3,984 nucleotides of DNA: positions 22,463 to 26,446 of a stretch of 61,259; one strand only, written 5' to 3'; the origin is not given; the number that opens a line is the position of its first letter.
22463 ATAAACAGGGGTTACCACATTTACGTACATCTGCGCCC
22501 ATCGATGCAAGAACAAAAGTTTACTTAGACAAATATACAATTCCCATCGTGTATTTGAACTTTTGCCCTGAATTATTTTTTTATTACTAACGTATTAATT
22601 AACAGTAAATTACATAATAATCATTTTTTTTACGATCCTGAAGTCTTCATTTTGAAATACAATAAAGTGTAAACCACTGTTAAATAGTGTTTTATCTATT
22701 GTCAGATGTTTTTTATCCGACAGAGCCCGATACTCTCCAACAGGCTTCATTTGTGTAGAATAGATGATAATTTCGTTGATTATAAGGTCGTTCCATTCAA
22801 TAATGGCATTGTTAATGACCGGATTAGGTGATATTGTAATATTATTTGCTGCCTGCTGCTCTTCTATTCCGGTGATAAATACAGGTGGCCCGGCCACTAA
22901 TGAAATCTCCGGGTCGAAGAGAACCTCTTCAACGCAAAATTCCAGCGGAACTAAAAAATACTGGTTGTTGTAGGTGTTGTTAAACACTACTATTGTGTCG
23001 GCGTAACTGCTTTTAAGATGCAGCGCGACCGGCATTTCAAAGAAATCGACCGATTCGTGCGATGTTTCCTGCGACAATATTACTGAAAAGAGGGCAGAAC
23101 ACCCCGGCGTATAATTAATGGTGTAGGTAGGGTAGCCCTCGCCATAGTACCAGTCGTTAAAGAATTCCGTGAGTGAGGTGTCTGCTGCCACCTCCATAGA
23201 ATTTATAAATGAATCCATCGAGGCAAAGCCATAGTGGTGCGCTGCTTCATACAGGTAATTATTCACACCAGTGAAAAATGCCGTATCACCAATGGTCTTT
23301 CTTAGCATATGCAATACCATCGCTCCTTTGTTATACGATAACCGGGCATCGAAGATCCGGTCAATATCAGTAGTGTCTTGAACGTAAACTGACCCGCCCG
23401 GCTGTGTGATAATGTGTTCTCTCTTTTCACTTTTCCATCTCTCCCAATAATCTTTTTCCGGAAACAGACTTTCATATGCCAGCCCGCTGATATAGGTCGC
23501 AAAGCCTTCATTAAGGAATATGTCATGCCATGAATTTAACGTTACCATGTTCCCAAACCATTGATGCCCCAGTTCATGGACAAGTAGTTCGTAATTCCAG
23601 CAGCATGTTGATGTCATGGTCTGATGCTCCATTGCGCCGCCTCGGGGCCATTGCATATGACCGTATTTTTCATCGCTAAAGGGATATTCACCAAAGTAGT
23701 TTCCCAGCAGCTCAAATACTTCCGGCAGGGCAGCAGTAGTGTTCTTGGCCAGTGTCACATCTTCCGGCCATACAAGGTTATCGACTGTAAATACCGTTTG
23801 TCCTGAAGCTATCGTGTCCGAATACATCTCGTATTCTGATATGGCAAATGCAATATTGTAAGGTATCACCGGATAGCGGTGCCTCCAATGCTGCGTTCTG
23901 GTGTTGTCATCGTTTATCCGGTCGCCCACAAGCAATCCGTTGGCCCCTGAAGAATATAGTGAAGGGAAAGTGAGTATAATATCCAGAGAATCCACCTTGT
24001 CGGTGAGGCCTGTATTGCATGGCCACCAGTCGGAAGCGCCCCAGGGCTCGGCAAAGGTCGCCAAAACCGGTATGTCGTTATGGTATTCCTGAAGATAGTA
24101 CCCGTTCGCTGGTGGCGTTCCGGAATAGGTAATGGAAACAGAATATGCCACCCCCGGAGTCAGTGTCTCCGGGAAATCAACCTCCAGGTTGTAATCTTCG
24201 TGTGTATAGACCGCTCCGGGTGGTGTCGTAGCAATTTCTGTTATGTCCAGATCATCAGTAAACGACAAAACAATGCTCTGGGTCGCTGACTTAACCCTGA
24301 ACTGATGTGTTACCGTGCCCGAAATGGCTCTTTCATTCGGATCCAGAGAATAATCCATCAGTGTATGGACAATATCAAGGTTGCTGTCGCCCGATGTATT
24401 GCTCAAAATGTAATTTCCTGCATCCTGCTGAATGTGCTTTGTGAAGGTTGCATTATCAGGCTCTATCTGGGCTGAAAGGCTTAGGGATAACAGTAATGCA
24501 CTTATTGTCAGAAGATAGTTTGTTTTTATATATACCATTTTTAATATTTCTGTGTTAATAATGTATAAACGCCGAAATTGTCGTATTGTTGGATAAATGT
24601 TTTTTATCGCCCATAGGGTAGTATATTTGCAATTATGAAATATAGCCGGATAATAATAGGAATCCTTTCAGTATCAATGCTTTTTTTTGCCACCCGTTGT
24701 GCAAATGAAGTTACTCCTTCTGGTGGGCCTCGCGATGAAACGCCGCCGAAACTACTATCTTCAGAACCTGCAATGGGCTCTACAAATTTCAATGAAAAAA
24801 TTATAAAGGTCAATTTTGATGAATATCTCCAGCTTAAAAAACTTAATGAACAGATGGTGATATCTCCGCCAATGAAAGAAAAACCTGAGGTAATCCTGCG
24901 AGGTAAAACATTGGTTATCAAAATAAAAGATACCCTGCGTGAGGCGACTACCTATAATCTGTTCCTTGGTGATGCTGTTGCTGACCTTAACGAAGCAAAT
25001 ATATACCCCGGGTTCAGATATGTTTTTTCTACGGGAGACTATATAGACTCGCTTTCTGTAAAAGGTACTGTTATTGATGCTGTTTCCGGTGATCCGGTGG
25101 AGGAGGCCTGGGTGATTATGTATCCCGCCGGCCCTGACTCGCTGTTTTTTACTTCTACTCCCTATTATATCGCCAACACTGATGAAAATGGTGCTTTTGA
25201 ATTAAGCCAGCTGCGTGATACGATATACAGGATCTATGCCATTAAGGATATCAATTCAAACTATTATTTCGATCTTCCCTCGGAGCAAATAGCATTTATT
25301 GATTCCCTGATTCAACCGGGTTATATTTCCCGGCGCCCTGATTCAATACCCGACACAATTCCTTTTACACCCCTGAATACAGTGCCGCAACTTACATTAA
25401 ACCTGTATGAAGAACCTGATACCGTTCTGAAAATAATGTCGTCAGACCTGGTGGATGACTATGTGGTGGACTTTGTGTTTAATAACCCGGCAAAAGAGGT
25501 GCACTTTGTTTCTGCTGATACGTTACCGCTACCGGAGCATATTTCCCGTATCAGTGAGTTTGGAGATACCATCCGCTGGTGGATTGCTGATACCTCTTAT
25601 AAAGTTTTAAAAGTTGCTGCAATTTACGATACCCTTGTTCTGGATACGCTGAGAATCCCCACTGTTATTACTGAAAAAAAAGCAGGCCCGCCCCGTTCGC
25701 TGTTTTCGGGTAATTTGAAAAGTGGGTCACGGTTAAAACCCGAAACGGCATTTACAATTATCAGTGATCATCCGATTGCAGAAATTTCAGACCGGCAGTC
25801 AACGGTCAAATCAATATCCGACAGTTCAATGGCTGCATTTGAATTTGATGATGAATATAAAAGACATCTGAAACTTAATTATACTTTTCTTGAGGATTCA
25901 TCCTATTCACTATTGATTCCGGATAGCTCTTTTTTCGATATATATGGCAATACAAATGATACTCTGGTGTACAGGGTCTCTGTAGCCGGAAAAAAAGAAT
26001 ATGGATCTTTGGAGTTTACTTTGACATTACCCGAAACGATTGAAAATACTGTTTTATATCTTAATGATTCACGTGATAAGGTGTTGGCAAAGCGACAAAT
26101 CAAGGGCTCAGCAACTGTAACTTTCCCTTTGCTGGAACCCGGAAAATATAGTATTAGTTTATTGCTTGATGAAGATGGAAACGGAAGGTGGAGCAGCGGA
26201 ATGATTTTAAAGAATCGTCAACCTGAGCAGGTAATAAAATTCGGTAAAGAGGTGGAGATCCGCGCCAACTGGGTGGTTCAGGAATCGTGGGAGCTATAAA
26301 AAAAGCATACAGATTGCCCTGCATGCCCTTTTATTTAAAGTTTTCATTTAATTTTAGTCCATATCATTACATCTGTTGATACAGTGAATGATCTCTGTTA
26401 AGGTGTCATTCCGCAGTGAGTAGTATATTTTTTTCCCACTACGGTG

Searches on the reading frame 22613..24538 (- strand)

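Call 61: search_protein_families(library=pfam, proteins=[window:22613-24538:-], max_evalue=0.00001)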
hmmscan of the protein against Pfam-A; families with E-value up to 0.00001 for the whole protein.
window:22613-24538:- (642 aa): 2 families
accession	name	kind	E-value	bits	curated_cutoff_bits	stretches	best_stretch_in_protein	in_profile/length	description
PF01433.26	Peptidase_M1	-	3.2e-34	118.9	27.7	1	314-463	66-218/218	Peptidase family M1 domain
PF17900.6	Peptidase_M1_N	-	2.4e-07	31.5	25.8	1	63-174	9-133/186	Peptidase M1 N-terminal domain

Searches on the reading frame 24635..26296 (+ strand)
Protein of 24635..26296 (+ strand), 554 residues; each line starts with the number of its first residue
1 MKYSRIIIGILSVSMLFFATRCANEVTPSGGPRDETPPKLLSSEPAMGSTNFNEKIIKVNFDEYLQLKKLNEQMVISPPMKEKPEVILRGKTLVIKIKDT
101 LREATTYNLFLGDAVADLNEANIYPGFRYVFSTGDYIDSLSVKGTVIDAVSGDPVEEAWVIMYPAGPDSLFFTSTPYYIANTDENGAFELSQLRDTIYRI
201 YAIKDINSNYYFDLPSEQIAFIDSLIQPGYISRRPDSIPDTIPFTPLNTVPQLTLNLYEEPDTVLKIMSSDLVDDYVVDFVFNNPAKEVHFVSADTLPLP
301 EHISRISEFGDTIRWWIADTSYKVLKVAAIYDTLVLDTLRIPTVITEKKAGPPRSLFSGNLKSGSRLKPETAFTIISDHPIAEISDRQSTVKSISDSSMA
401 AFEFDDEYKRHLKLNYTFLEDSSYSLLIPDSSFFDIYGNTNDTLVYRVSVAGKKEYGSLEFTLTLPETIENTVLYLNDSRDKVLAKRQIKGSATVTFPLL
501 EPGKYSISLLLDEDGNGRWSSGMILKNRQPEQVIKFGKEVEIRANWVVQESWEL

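Call 61: search_protein_families(library=pfam, proteins=[window:24635-26296:+], max_evalue=0.00001)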
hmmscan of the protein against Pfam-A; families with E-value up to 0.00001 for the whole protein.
window:24635-26296:+ (554 aa): 2 families
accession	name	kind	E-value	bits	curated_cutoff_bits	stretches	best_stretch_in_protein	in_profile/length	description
PF13205.12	Big_5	-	3.6e-18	66.6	23.6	1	34-133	1-105/105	Bacterial Ig-like domain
PF09912.14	DUF2141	-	1.4e-06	28.7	24.4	0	482-523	30-74/112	Uncharacterized protein conserved in bacteria (DUF2141)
